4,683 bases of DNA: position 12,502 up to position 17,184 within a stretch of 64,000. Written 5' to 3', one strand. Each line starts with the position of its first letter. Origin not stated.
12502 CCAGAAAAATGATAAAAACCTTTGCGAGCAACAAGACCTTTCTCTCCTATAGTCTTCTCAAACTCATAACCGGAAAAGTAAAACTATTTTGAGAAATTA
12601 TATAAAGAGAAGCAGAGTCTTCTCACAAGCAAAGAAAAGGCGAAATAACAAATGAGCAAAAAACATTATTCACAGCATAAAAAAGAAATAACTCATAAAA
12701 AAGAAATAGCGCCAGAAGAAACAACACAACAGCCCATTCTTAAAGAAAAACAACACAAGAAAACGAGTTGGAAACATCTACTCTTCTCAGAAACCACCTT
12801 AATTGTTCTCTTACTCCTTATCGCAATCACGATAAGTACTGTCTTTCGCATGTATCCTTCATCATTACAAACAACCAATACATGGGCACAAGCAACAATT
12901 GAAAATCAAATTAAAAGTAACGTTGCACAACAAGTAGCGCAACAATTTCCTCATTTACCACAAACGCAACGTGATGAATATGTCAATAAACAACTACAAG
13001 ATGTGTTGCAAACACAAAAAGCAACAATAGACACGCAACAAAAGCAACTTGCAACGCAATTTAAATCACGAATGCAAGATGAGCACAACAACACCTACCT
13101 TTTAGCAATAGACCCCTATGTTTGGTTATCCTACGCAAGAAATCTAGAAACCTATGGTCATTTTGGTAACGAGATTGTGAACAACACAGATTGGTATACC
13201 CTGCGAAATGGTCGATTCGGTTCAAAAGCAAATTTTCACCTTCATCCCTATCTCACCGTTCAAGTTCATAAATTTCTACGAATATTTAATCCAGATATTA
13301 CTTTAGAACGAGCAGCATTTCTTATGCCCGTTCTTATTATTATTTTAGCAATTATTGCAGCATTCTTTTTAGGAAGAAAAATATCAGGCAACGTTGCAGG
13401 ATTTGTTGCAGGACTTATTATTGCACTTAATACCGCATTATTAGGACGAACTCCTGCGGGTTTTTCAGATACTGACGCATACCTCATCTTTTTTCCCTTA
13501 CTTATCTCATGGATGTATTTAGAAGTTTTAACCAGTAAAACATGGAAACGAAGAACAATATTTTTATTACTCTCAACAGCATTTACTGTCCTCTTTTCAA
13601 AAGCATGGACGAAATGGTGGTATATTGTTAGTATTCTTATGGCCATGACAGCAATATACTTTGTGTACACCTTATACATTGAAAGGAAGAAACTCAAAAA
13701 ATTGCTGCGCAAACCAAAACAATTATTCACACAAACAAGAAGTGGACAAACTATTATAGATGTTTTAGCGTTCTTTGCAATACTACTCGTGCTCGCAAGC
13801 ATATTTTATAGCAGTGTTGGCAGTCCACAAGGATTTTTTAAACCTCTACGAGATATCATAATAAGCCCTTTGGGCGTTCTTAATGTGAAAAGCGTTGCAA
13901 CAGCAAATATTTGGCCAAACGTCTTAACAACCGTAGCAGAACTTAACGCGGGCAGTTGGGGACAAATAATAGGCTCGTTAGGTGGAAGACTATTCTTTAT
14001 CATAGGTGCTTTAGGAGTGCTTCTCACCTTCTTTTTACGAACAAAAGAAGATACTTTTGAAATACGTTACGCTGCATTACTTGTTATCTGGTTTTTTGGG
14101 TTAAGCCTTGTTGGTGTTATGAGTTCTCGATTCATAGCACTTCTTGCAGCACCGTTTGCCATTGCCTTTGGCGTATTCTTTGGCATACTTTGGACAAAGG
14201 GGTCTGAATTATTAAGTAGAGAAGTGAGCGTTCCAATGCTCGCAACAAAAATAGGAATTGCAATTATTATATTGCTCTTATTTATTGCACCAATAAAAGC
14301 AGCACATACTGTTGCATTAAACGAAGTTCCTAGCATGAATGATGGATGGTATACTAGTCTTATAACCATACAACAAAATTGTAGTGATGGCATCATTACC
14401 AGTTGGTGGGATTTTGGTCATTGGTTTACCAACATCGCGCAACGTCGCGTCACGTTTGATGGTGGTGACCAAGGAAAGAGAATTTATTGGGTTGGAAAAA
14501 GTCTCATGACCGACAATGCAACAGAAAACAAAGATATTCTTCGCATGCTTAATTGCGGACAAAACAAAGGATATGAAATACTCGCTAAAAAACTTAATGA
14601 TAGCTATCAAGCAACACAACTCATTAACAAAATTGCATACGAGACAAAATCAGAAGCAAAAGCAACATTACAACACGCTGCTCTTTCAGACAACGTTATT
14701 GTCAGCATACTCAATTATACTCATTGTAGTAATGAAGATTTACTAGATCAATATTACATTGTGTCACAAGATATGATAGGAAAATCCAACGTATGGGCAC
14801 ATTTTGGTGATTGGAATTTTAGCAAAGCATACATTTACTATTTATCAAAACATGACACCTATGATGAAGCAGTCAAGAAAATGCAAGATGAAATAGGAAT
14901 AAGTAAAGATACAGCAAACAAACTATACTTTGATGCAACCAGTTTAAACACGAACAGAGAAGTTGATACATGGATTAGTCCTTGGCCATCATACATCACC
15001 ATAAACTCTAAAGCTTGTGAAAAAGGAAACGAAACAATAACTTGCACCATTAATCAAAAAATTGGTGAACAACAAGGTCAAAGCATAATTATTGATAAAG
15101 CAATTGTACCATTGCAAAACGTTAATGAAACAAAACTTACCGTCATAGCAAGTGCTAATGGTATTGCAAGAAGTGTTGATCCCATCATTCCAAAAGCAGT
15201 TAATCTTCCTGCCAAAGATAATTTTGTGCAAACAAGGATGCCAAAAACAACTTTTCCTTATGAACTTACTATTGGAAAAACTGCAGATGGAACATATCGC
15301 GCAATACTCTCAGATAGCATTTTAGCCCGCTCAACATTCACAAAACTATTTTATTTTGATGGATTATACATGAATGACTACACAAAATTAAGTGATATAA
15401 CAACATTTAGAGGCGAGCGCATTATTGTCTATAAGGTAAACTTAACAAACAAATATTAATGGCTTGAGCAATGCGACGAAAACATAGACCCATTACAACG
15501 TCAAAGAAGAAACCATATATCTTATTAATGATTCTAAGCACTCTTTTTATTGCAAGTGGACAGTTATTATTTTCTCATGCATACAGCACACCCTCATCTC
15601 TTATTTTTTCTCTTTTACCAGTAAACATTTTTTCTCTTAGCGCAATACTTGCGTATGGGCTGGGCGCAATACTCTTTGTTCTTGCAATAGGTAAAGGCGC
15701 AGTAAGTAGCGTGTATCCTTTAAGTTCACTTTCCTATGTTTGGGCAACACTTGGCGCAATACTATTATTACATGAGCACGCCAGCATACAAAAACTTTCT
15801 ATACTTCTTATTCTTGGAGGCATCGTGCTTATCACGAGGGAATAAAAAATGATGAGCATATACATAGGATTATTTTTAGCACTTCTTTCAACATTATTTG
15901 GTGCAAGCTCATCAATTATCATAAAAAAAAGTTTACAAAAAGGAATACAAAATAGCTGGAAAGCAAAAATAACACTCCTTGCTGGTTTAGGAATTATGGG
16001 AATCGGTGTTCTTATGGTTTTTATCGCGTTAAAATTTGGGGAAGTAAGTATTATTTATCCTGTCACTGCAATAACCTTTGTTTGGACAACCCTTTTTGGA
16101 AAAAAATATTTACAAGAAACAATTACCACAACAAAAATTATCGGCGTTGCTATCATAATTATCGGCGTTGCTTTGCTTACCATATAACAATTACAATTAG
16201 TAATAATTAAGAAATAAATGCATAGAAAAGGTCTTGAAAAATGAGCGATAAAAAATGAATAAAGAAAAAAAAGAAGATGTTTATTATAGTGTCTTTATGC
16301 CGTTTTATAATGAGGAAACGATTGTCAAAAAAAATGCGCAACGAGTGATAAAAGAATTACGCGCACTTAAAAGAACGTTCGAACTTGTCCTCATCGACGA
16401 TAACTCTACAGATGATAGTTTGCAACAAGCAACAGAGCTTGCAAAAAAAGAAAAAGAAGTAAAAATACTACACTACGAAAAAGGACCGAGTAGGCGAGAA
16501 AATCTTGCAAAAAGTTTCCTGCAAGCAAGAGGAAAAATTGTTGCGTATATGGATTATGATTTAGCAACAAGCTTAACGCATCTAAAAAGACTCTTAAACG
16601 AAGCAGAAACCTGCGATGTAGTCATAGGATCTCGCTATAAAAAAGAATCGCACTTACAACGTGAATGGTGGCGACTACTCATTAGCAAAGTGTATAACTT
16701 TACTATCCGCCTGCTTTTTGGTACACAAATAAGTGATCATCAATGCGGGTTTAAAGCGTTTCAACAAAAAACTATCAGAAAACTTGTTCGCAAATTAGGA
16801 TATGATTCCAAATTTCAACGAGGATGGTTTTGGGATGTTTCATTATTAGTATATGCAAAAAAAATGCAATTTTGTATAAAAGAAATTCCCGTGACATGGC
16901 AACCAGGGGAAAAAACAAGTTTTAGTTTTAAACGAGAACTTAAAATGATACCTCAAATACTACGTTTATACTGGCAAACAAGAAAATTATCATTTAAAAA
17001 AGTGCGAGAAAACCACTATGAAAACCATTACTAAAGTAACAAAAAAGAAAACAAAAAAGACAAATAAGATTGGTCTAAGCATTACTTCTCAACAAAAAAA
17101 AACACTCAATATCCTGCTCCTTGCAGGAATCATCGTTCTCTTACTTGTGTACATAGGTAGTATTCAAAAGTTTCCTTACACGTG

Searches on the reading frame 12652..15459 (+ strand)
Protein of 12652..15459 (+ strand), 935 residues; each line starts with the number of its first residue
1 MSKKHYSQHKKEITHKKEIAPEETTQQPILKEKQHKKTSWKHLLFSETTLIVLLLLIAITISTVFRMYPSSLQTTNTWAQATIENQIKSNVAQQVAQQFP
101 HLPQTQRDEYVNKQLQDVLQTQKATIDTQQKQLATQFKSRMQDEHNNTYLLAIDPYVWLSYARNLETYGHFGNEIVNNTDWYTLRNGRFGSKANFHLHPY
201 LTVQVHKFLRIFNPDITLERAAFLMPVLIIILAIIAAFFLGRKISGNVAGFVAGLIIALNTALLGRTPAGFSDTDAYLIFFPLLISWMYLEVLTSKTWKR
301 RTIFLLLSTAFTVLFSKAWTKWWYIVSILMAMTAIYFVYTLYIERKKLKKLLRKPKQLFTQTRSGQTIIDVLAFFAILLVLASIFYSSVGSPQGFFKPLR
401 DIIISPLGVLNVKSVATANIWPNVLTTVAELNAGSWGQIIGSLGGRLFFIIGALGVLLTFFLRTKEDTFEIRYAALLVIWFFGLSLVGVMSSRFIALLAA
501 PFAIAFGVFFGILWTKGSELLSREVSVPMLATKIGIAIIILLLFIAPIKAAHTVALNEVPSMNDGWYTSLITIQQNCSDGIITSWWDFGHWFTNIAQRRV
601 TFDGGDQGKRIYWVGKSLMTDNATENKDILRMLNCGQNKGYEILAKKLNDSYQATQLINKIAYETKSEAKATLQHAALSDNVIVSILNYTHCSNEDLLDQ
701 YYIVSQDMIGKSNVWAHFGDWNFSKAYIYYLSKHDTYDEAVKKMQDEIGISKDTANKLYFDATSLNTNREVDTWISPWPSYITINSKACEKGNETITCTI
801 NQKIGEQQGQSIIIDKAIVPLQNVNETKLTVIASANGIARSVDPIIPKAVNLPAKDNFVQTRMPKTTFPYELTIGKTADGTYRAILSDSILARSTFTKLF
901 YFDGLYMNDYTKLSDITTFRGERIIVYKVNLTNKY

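Call 20: search_protein_families(library=pfam, proteins=[window:12652-15459:+], max_evalue=0.00001)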
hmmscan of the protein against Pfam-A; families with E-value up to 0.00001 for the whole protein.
window:12652-15459:+ (935 aa): 1 family
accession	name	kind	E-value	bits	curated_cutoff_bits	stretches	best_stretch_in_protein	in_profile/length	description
PF02516.20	STT3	-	2.4e-29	103.5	24.5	1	138-546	17-399/405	Oligosaccharyl transferase STT3, N-terminal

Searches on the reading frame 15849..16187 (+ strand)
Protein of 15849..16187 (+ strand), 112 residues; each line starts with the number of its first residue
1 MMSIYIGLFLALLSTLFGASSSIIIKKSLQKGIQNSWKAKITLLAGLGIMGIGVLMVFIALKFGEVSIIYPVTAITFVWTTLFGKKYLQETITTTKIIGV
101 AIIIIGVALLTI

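Call 20: search_protein_families(library=pfam, proteins=[window:15849-16187:+], max_evalue=0.00001)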
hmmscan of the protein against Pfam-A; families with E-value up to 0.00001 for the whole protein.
window:15849-16187:+ (112 aa): 2 families
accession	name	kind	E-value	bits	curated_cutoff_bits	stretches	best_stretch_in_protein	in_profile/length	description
PF00892.27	EamA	-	6e-10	40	28.2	1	8-111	31-134/135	EamA-like transporter family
PF05653.20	Mg_trans_NIPA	-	3.7e-07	30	26.2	1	4-111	3-120/295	Magnesium transporter NIPA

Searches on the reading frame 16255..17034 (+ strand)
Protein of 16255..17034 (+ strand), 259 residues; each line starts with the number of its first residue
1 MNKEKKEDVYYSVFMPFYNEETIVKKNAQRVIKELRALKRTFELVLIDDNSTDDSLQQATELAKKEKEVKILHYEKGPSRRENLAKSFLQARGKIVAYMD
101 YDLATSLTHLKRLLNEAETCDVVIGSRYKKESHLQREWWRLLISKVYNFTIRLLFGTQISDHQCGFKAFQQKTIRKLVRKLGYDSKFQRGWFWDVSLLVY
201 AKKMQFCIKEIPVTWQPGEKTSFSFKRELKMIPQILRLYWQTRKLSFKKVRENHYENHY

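Call 21: search_protein_families(library=pfam, proteins=[window:16255-17034:+], max_evalue=0.00001)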
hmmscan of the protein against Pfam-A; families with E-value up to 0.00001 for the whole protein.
window:16255-17034:+ (259 aa): 1 family
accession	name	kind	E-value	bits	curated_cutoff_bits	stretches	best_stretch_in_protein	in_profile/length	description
PF00535.33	Glycos_transf_2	-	1.4e-25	90.6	23.3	1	12-176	1-166/168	Glycosyl transferase family 2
